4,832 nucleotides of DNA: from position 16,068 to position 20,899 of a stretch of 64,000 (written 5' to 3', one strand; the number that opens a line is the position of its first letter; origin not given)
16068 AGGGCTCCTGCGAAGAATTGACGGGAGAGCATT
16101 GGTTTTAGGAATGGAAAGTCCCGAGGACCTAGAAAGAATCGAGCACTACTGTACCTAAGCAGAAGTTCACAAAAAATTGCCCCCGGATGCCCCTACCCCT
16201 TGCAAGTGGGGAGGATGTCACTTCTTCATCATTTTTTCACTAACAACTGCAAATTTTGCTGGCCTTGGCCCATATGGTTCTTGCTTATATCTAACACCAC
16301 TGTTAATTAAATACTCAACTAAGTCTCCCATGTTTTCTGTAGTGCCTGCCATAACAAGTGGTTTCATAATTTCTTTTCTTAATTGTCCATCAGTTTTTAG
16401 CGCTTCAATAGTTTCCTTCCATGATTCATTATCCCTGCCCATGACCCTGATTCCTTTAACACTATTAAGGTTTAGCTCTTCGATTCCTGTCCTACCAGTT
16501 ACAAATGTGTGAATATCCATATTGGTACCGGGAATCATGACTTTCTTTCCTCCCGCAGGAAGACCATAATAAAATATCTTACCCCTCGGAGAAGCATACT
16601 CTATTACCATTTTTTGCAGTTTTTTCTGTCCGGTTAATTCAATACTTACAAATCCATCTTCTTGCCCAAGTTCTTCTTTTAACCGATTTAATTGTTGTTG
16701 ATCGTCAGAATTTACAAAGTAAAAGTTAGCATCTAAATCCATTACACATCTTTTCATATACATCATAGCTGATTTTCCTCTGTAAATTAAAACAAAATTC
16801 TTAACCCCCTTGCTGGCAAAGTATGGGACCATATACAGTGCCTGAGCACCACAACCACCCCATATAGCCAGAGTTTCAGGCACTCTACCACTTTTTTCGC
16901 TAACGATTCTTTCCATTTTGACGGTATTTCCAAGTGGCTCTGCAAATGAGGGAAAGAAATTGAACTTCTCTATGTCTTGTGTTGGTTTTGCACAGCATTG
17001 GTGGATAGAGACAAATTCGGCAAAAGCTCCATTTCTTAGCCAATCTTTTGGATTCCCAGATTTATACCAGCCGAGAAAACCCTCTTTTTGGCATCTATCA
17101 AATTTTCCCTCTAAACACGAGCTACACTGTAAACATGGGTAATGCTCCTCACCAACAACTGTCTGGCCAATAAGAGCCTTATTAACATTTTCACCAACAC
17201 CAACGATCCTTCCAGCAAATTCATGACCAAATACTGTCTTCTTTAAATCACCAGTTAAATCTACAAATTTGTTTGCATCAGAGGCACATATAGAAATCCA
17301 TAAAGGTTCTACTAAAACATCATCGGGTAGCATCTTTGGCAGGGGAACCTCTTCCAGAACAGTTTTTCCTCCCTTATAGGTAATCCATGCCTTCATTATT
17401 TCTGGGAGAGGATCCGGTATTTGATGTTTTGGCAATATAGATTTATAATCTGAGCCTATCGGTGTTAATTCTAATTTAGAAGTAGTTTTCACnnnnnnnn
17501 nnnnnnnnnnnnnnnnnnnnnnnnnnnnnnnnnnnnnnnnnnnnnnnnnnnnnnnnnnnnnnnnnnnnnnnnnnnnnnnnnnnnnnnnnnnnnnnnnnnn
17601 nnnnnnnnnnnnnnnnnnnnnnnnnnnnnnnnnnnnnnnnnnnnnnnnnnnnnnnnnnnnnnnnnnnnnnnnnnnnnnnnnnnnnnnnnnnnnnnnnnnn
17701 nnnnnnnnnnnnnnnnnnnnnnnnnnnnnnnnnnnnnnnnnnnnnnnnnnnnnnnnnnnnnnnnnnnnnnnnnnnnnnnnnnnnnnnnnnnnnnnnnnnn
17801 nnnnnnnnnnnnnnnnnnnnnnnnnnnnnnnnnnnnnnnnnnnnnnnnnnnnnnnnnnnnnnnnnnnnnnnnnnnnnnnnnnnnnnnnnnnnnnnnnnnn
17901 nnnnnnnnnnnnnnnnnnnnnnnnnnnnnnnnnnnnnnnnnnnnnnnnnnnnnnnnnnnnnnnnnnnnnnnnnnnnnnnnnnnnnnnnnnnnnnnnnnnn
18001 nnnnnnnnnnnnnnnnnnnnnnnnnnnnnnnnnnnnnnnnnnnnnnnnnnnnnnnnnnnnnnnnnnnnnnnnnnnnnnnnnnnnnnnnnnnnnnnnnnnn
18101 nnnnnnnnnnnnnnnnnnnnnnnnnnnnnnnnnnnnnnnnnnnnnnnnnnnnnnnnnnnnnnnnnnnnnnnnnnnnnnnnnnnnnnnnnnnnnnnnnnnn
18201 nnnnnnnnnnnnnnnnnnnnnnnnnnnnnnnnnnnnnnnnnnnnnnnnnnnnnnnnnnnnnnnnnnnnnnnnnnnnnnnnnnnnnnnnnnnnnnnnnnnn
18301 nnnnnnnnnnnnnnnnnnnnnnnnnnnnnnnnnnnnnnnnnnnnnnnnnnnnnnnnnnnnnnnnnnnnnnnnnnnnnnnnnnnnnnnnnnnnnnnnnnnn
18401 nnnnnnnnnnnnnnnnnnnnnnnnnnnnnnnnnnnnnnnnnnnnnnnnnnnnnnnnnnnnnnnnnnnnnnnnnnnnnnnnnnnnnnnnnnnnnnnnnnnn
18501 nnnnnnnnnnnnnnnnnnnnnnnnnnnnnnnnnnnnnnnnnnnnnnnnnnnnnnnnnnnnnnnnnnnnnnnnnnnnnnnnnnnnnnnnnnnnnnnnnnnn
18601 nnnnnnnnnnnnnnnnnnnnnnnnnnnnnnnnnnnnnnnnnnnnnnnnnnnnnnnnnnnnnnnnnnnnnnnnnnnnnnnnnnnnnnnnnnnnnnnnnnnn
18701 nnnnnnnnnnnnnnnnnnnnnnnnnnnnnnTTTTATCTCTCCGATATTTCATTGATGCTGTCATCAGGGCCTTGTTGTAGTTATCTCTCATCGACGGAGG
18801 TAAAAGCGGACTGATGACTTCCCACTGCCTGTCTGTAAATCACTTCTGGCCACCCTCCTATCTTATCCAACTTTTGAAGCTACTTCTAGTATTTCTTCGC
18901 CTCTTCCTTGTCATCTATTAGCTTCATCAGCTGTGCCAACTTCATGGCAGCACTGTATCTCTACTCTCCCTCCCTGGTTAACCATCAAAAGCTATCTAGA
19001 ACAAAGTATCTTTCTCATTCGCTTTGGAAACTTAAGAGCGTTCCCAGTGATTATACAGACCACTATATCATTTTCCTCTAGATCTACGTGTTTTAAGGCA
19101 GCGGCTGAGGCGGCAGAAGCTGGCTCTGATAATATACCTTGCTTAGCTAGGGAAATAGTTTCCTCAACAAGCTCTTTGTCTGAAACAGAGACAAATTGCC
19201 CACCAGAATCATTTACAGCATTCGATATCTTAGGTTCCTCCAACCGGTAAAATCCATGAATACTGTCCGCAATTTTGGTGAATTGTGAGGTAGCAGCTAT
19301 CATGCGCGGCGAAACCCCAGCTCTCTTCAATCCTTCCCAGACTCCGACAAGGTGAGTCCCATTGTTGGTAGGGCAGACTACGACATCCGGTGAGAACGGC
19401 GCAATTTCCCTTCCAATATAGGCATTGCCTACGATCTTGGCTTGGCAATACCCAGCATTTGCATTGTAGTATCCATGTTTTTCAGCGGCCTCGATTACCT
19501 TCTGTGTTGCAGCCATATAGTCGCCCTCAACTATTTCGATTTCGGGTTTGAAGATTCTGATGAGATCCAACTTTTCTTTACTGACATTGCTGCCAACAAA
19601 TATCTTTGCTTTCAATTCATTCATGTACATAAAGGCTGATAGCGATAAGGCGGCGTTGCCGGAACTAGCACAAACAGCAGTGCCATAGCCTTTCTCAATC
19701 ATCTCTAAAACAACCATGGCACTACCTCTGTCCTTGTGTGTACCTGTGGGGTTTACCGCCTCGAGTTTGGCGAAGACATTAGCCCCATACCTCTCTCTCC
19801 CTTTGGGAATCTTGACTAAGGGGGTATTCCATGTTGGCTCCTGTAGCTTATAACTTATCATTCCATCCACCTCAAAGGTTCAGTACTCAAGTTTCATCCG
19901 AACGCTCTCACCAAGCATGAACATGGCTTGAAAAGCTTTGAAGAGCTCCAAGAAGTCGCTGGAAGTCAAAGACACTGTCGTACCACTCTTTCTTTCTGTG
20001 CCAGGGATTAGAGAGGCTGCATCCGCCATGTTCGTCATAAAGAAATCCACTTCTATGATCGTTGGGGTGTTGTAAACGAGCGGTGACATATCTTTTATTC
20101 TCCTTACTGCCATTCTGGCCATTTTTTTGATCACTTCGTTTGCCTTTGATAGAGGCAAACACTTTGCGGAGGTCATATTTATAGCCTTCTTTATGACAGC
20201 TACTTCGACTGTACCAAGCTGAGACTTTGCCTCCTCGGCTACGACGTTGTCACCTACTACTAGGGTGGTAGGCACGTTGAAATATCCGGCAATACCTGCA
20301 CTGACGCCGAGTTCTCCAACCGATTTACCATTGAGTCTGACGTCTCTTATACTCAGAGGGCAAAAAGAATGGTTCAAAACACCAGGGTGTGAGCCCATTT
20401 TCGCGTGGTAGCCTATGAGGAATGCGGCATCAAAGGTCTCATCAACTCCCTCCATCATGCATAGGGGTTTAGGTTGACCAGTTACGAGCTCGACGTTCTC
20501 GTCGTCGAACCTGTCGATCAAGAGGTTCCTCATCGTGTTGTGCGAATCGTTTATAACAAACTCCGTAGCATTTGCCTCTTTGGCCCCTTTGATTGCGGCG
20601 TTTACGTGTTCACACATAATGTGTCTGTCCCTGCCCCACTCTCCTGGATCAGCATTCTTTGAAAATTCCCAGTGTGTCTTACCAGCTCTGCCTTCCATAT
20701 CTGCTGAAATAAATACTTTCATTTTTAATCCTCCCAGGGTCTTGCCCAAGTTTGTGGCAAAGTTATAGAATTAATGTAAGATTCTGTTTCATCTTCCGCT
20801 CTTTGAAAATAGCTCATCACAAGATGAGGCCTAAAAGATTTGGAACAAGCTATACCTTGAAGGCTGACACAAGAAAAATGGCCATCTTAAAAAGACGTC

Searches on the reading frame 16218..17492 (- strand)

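Call 4: search_protein_families(library=pfam, proteins=[window:16218-17492:-])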
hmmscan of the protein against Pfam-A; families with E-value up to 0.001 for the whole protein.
window:16218-17492:- (424 aa): 2 families
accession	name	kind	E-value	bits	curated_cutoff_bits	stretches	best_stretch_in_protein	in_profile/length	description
PF08240.17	ADH_N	-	1.2e-16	61.3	23.5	1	56-165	2-96/104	Alcohol dehydrogenase GroES-like domain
PF00107.32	ADH_zinc_N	-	0.00092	19.6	31.8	0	252-325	32-97/129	Zinc-binding dehydrogenase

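Call 50: search_protein_families(library=pfam, proteins=[L107:735-1466:+, L107:1675-2631:+, L107:2849-3958:+, L107:4038-4469:+, L107:6112-6696:+, L107:7088-7696:-, L108:4610-5158:+, L108:6205-7125:+, L108:7480-8835:+, L108:10202-11092:+], max_evalue=0.01)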
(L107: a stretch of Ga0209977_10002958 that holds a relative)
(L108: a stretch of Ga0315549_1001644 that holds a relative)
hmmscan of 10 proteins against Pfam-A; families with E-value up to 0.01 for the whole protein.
L107:735-1466:+ (243 aa): 2 families
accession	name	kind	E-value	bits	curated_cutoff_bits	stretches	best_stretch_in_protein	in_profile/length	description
PF21948.1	LplA-B_cat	-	3.1e-26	93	27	1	16-185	1-152/200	Lipoyl protein ligase A/B catalytic domain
PF03099.24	BPL_LplA_LipB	-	1.2e-14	54.8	21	1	56-180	5-131/133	Biotin/lipoate A/B protein ligase family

L107:1675-2631:+ (318 aa): 1 family
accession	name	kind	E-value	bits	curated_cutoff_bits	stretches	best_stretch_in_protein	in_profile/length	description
PF01261.30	AP_endonuc_2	-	1.3e-10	41.8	31.1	1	41-309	4-245/249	Xylose isomerase-like TIM barrel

L107:2849-3958:+ (369 aa): 2 families
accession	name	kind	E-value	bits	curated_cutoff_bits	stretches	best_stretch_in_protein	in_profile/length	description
PF01168.26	Ala_racemase_N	-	3.5e-31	109.1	24.1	1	28-251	4-218/220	Alanine racemase, N-terminal domain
PF14031.13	D-ser_dehydrat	-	3.2e-19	69.8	22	1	264-351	1-97/97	Putative serine dehydratase domain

L107:4038-4469:+ (143 aa): 1 family
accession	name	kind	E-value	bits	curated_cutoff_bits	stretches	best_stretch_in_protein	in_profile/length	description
PF13669.12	Glyoxalase_4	-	1.5e-10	41.8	27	1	2-104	14-97/109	Glyoxalase/Bleomycin resistance protein/Dioxygenase superfamily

L107:6112-6696:+ (194 aa): 1 family
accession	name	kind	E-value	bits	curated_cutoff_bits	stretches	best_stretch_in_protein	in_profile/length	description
PF01380.27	SIS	-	6.7e-08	32.8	25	1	42-141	2-107/131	SIS domain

L107:7088-7696:- (202 aa): 0 families

L108:4610-5158:+ (182 aa): 2 families
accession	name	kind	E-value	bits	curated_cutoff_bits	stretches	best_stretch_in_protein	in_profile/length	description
PF04542.20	Sigma70_r2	-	7.7e-09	35.7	24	1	7-68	2-67/71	Sigma-70 region 2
PF04545.22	Sigma70_r4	-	8.3e-05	22.5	24.1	1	131-162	16-44/50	Sigma-70, region 4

L108:6205-7125:+ (306 aa): 1 family
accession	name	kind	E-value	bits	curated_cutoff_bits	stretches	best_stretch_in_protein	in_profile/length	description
PF01261.30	AP_endonuc_2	-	1.4e-31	110.5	31.1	1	28-298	5-246/249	Xylose isomerase-like TIM barrel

L108:7480-8835:+ (451 aa): 1 family
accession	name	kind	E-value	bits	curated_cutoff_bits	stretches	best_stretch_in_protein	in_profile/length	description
PF00202.27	Aminotran_3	-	2.3e-64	218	30.5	1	31-438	12-399/403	Aminotransferase class-III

L108:10202-11092:+ (296 aa): 1 family
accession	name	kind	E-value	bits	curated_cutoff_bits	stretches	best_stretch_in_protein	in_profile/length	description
PF01261.30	AP_endonuc_2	-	2.7e-33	116.1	31.1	1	21-273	3-231/249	Xylose isomerase-like TIM barrel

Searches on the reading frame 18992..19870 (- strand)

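Call 4: search_protein_families(library=pfam, proteins=[window:18992-19870:-])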
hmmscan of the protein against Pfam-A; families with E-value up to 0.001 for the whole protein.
window:18992-19870:- (292 aa): 1 family
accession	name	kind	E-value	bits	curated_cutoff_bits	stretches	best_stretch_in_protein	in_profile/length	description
PF00291.31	PALP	-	1.4e-54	185.9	35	1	12-276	4-295/295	Pyridoxal-phosphate dependent enzyme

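Call 50: search_protein_families(library=pfam, proteins=[L107:735-1466:+, L107:1675-2631:+, L107:2849-3958:+, L107:4038-4469:+, L107:6112-6696:+, L107:7088-7696:-, L108:4610-5158:+, L108:6205-7125:+, L108:7480-8835:+, L108:10202-11092:+], max_evalue=0.01)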
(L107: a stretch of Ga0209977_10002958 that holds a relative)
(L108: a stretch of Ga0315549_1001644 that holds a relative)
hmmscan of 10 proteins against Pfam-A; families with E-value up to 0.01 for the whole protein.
L107:735-1466:+ (243 aa): 2 families
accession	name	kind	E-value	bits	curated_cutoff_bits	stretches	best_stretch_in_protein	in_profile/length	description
PF21948.1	LplA-B_cat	-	3.1e-26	93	27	1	16-185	1-152/200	Lipoyl protein ligase A/B catalytic domain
PF03099.24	BPL_LplA_LipB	-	1.2e-14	54.8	21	1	56-180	5-131/133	Biotin/lipoate A/B protein ligase family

L107:1675-2631:+ (318 aa): 1 family
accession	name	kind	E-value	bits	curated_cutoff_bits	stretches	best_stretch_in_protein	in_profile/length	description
PF01261.30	AP_endonuc_2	-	1.3e-10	41.8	31.1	1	41-309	4-245/249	Xylose isomerase-like TIM barrel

L107:2849-3958:+ (369 aa): 2 families
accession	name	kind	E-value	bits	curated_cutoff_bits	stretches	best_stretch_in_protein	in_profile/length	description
PF01168.26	Ala_racemase_N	-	3.5e-31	109.1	24.1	1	28-251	4-218/220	Alanine racemase, N-terminal domain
PF14031.13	D-ser_dehydrat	-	3.2e-19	69.8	22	1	264-351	1-97/97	Putative serine dehydratase domain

L107:4038-4469:+ (143 aa): 1 family
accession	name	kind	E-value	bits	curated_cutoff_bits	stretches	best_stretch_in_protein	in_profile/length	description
PF13669.12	Glyoxalase_4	-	1.5e-10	41.8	27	1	2-104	14-97/109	Glyoxalase/Bleomycin resistance protein/Dioxygenase superfamily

L107:6112-6696:+ (194 aa): 1 family
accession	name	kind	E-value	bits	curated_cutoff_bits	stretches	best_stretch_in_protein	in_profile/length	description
PF01380.27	SIS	-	6.7e-08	32.8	25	1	42-141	2-107/131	SIS domain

L107:7088-7696:- (202 aa): 0 families

L108:4610-5158:+ (182 aa): 2 families
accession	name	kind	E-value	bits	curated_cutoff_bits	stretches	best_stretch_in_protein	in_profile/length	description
PF04542.20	Sigma70_r2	-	7.7e-09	35.7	24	1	7-68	2-67/71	Sigma-70 region 2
PF04545.22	Sigma70_r4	-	8.3e-05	22.5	24.1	1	131-162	16-44/50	Sigma-70, region 4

L108:6205-7125:+ (306 aa): 1 family
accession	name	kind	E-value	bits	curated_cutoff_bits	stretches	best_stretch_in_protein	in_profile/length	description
PF01261.30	AP_endonuc_2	-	1.4e-31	110.5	31.1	1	28-298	5-246/249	Xylose isomerase-like TIM barrel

L108:7480-8835:+ (451 aa): 1 family
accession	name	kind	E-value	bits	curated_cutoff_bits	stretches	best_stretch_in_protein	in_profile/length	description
PF00202.27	Aminotran_3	-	2.3e-64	218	30.5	1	31-438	12-399/403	Aminotransferase class-III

L108:10202-11092:+ (296 aa): 1 family
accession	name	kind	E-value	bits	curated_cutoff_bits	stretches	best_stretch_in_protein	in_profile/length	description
PF01261.30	AP_endonuc_2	-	2.7e-33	116.1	31.1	1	21-273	3-231/249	Xylose isomerase-like TIM barrel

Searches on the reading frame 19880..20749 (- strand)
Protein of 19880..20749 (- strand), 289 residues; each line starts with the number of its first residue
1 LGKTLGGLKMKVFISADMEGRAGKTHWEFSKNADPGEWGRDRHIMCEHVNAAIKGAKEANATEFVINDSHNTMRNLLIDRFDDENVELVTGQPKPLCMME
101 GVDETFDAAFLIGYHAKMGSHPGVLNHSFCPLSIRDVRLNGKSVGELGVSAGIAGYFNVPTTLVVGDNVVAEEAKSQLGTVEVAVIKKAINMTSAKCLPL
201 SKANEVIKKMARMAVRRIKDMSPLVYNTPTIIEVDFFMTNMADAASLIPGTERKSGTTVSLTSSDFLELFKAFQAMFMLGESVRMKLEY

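Call 4: search_protein_families(library=pfam, proteins=[window:19880-20749:-])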
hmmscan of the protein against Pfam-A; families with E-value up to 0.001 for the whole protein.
window:19880-20749:- (289 aa): 1 family
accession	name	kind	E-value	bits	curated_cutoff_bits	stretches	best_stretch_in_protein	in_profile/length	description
PF04951.18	Peptidase_M55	-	5.2e-88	295.3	25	1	10-274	1-263/264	D-aminopeptidase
